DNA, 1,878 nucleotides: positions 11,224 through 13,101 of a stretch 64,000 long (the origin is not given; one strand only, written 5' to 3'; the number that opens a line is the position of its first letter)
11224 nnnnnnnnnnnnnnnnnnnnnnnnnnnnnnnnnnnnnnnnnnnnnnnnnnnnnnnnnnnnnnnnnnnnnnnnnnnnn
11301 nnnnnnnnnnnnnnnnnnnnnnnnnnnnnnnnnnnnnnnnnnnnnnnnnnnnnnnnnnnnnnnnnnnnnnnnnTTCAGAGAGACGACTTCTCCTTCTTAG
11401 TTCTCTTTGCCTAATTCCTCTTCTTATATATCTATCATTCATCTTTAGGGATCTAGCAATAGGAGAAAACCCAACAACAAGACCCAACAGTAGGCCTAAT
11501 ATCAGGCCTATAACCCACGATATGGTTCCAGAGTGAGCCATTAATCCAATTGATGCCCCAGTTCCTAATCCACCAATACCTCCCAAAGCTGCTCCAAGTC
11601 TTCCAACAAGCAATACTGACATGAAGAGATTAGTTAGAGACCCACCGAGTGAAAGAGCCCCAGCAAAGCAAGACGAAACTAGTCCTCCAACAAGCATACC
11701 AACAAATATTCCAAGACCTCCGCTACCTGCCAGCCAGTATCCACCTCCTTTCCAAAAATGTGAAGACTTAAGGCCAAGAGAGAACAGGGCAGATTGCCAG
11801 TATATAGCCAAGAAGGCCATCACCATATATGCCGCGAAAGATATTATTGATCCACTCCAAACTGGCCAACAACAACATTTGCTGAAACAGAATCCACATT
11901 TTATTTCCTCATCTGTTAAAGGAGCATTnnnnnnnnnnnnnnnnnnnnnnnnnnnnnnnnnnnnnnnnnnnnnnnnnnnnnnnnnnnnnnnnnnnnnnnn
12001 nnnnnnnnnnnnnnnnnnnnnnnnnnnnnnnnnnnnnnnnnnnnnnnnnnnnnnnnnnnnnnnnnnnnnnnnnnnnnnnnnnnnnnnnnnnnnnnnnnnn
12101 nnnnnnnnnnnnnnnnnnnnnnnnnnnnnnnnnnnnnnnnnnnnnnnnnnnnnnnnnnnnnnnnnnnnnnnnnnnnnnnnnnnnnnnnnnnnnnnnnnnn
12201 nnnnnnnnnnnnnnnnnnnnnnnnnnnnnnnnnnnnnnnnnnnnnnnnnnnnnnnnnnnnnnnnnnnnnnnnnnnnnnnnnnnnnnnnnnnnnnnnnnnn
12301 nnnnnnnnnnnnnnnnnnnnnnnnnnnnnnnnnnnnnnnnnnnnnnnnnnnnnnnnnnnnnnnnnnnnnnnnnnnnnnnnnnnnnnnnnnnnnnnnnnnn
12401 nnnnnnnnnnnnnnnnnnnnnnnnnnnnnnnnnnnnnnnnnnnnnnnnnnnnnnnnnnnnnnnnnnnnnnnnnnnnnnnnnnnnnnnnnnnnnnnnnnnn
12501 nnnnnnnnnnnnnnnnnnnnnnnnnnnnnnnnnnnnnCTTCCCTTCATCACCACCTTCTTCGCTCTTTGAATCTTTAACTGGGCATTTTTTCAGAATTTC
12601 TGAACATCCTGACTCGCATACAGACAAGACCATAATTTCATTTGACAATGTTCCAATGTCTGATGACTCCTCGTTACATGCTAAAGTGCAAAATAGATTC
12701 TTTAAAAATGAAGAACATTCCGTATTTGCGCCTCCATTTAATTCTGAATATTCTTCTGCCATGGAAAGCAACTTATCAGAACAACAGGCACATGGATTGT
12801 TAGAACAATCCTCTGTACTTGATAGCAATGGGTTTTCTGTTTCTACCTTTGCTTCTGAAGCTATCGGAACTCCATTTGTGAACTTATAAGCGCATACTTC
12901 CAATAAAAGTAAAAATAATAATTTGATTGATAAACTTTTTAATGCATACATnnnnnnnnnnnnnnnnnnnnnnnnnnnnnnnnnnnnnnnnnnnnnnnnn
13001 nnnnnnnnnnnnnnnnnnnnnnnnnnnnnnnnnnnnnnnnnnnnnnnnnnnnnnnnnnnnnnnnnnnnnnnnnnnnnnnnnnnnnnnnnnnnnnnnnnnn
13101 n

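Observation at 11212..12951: Mucin-like surface protein ending in a glycine-zipper multi-TM bundle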

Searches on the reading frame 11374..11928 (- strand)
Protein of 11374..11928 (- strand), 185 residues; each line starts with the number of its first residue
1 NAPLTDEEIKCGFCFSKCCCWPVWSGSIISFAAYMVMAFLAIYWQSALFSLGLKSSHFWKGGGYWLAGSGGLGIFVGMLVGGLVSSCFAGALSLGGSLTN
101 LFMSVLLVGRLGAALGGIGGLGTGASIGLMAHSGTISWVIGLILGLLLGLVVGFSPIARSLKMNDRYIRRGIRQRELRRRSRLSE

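Call 48: find_homologous_proteins(query=A2, max_evalue=0.001)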
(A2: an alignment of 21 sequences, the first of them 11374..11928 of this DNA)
Query A2 (21 sequences) (185 aa, profile of the alignment): 3 proteins with E <= 0.001 among 8000 candidates.
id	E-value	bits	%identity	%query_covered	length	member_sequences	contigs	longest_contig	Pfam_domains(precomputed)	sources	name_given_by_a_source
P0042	8.0e-54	200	29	89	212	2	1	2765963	-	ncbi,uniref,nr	ncbi:hypothetical protein MACJ_000782 [Theileria orientalis]|uniref:Uncharacterized protein n=1 Tax=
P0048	3.2e-44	168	27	84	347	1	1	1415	-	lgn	-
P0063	1.6e-41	160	31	82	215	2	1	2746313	-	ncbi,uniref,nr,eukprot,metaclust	ncbi:conserved hypothetical protein [Theileria orientalis strain Shintoku]|uniref:Uncharacterized pr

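Call 49: search_solved_structures(query=A2, max_evalue=10)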
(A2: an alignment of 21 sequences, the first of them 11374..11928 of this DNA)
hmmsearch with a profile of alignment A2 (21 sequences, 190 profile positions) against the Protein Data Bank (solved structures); distinct sequences matched with E-value up to 10: 4.
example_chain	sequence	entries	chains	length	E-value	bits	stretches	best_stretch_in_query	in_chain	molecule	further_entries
8e73_AK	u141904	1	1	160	0.12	14.7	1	74-157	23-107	NDUA11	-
6uur_A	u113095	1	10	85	0.79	12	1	71-101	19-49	Major prion protein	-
6xrr_J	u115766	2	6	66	6.1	9.1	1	122-161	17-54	RHS repeat protein | Rhs1 protein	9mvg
8bef_Y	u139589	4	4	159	8.1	8.8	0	76-159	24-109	Outer envelope pore protein 16-3, chloroplastic/mitochondrial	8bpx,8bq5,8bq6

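Call 54: predict_structure(alignment_id=A2)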
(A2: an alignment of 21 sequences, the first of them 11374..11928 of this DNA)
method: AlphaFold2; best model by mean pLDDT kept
length: 185 residues; sequences in the alignment: 21
mean_pLDDT: 91.7   pTM: 0.84
mean pLDDT of the five models: 91.7, 91.2, 90.4, 90.4, 89.3
residues with pLDDT >= 90: 146; 70-90: 29; 50-70: 9; < 50: 1
segments of 3 or more residues with pLDDT < 50: none
pLDDT, mean of each block of 10 residues (from residue 1): 55 81 93 98 94 95 96 98 93 98 95 97 95 92 98 91 89 94 90
secondary structure, 60 per line:
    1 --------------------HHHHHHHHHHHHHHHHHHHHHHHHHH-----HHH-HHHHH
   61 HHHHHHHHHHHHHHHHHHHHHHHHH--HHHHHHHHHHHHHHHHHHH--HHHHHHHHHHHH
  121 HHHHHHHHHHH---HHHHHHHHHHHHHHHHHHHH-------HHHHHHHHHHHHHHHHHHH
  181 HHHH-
elements in order: H21-46 H56-85 H88-106 H109-131 H135-154 H162-184

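Call 61: fold_search(model_id=the predicted structure, library=pdb)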
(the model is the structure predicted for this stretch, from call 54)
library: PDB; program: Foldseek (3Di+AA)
matches with E <= 10: 57; with E <= 0.001: 0
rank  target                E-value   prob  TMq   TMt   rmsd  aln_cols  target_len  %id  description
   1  7wsn_A                1.6e+00  0.13  0.22  0.11  12.4       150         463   18  Cryo-EM structure of human glucose transporter GLUT4 bound to cytochalasin B in detergent micelles (released 2022-05-18)
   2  5zkq_A                1.9e+00  0.05  0.14  0.10  16.3       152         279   12  Crystal structure of the human platelet-activating factor receptor in complex with ABT-491 (released 2018-06-20)
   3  6hcl_A                2.9e+00  0.06  0.18  0.11  13.3       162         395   19  Crystal structure of a MFS transporter with Ligand at 2.69 Angstroem resolution (released 2019-07-03)
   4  8iy5_R                2.9e+00  0.06  0.17  0.12  15.2       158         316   12  ETB-Gi complex bound to endothelin-1 (released 2023-08-16)
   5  9eaj_A                3.7e+00  0.06  0.17  0.10  16.1       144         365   10  Structure of nanobody AT206 in complex with the angiotensin II type I receptor (AT1R) (released 2025-03-05)
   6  6rw3_A                4.2e+00  0.04  0.16  0.09  18.4       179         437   15  The molecular basis for sugar import in malaria parasites. (released 2020-01-29)
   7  9irw                  4.2e+00  0.04  0.16  0.08  13.1       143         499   14  Structure of human URAT1 bound with urate (released 2025-01-15)
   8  8t7h_A                4.4e+00  0.06  0.17  0.06  14.1       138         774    8  Quis-bound intermediate mGlu5 (released 2023-10-11)
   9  7ljc_R                4.4e+00  0.05  0.18  0.13  19.6       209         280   10  Allosteric modulator LY3154207 binding to SKF-81297-bound dopamine receptor 1 in complex with miniGs protein (released 2021-03-03)
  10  9mqi_A                4.6e+00  0.06  0.18  0.12  17.2       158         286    8  Inactive Mu-Opioid Receptor with Nb6M, NabFab, and isoquinuclidine compound #020_E1 (released 2025-02-12)
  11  8wm8_A                4.9e+00  0.08  0.23  0.18  12.4       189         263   11  Cryo-EM structure of cyanobacterial nitrate/nitrite transporter NrtBCD in complex with nitrate (released 2024-02-28)
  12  6w4s_F                4.9e+00  0.04  0.20  0.11  13.9       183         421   17  Structure of apo human ferroportin in lipid nanodisc (released 2020-09-09)
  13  9lwc_R                5.1e+00  0.05  0.19  0.15  18.6       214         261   10  Cryo-EM structure of epinephrine bound dopamine receptor 1 D1R-M74-miniGs-Gbeta1gamma2-Nb35 complex (released 2026-02-18)
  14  6af6                  5.1e+00  0.05  0.19  0.13  19.1       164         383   13  PigA with FAD and proline (released 2018-09-05)
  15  6rw3_C                5.4e+00  0.03  0.17  0.09  19.6       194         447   13  The molecular basis for sugar import in malaria parasites. (released 2020-01-29)
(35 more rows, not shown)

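Call 76: search_solved_structures(query=A2, max_evalue=1, show_alignments=2)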
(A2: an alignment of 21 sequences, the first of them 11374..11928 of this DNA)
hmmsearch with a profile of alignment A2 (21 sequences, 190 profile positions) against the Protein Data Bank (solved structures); distinct sequences matched with E-value up to 1: 2.
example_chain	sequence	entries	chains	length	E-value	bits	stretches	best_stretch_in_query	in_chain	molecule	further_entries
8e73_AK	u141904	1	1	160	0.12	14.7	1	74-157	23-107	NDUA11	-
6uur_A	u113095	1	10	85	0.79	12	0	71-101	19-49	Major prion protein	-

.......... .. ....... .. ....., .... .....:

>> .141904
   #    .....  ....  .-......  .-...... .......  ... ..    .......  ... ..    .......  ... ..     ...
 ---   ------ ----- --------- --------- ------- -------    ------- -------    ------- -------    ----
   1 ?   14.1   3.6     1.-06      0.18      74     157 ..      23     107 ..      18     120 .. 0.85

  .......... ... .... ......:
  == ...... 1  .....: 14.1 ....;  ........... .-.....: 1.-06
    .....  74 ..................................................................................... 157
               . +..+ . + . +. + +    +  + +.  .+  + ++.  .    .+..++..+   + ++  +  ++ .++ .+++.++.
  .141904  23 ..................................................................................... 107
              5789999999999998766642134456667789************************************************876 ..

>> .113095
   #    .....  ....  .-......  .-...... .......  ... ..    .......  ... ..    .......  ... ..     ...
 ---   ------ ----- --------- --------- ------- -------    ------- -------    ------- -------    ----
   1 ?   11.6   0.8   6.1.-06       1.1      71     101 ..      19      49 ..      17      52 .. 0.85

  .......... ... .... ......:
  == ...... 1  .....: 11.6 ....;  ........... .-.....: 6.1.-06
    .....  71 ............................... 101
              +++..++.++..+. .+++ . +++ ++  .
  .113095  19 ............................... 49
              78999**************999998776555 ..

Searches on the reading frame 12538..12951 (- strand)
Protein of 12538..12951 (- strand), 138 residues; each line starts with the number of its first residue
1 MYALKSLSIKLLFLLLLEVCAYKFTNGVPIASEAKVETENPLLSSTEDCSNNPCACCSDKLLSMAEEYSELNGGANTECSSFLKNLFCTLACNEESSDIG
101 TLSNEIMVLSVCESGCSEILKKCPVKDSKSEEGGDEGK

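Call 65: find_homologous_proteins(query=A3, max_evalue=0.01)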
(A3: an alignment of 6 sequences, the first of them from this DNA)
Query A3 (6 sequences): 5712 candidates shared short words with the query, none scored E <= 0.01.
